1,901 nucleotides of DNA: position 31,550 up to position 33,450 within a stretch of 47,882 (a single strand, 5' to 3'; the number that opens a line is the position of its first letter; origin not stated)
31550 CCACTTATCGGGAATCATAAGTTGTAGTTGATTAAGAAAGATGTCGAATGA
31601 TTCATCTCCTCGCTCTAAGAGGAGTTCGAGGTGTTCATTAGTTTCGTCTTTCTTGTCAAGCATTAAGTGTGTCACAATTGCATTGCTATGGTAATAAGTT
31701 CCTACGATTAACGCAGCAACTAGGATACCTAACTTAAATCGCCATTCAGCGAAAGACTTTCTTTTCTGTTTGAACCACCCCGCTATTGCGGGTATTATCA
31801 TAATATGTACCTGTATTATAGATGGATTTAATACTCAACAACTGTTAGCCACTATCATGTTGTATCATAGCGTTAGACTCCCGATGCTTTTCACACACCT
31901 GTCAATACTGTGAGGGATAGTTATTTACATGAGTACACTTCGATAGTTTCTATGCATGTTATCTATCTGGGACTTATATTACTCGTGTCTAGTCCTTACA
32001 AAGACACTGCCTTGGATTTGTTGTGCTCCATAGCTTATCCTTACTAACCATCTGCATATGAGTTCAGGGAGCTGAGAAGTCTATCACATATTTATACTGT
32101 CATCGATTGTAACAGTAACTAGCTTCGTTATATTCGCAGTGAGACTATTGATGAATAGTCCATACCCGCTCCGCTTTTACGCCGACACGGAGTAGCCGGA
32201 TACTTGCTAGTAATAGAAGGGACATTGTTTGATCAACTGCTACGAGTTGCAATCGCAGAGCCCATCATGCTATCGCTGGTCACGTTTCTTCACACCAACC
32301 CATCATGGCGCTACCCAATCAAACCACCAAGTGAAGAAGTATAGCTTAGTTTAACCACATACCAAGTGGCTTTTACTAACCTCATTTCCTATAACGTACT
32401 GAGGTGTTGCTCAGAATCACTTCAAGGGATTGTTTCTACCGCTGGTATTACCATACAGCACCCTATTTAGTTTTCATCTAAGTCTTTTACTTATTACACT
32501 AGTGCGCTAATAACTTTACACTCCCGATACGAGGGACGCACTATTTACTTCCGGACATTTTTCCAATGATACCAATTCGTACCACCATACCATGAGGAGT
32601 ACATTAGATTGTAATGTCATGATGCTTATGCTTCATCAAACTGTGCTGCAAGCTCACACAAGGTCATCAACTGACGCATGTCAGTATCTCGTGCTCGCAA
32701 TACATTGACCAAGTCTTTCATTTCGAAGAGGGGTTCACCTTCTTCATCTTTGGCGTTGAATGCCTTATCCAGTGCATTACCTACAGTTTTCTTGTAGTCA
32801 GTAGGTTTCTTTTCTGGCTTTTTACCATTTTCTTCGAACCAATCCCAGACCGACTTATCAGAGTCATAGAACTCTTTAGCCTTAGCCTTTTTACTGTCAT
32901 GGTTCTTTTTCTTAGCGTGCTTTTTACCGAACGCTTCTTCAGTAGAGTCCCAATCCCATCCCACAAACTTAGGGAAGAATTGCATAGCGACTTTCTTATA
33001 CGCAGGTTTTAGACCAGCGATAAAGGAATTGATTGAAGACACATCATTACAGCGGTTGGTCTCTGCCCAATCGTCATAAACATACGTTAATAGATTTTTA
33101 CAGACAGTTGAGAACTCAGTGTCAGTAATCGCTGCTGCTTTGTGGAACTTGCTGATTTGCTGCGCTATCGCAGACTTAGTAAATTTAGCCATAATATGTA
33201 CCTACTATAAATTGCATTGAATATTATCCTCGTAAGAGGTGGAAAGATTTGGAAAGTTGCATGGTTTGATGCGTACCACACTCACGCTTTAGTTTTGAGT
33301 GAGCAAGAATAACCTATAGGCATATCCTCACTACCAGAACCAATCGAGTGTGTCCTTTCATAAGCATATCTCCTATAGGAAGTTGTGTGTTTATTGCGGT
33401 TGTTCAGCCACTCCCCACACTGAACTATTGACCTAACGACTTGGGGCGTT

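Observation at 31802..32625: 824-nt promoterless untranslated spacer between two early genes that share an identical ribosome-binding cassette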

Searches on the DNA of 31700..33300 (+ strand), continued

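Call 106: search_with_rna_model(model_id=R1, sources=[L034, L035, L036, L013], max_evalue=10, filters=off)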
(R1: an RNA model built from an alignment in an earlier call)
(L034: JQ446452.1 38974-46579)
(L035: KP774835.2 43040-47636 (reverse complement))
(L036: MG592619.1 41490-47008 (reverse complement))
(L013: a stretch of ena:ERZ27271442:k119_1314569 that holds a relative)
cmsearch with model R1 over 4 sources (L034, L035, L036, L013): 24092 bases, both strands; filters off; matches with E-value up to 10: 13.
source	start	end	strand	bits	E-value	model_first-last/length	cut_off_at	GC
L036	5392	5494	+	13.5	0.15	1-138/138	no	0.42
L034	596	703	-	11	0.52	1-138/138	no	0.33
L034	816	898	+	8.9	1.5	1-138/138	no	0.43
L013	10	114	-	8.9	1.5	1-138/138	no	0.36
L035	2065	2152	+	8.9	1.5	1-138/138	no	0.32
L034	2313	2442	-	6.6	4.7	1-138/138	no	0.48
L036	524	611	+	5.8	7.1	1-138/138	no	0.31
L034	6361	6402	+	5.7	7.6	23-55/138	no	0.36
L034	3363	3462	-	5.6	7.7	1-138/138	no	0.41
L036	101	201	+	5.4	8.8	1-138/138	no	0.44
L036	5302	5381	+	5.3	9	1-138/138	no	0.35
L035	1565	1642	-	5.3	9.1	1-138/138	no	0.28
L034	4791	4874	+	5.3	9.2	1-138/138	no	0.56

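Call 121: search_rna_families(sources=[L001, L003, L005, L006, L008, L009, L010, L011, L012, L014, L015, L016, L017, L034, L035, L036, L013], threshold=gathering)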
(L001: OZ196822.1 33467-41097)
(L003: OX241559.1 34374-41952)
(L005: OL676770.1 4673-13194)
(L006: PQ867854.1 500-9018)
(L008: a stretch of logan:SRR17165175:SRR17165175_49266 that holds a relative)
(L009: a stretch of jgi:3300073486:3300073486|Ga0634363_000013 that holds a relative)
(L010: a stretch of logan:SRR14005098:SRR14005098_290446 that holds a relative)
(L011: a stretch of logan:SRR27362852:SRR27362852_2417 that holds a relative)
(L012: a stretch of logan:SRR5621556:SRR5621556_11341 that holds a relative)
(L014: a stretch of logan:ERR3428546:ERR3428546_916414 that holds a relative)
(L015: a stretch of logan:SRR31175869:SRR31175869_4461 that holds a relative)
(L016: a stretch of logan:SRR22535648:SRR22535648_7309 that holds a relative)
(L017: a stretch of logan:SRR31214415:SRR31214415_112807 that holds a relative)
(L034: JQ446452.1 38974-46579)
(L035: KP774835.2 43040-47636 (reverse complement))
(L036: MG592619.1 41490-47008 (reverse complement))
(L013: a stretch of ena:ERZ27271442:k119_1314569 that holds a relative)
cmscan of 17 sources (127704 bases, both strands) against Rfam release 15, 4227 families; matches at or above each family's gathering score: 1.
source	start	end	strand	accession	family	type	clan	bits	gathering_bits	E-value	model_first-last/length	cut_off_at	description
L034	5221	5294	+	RF00005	tRNA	Gene; tRNA;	CL00001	65.4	29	1.1e-11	1-71/71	no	tRNA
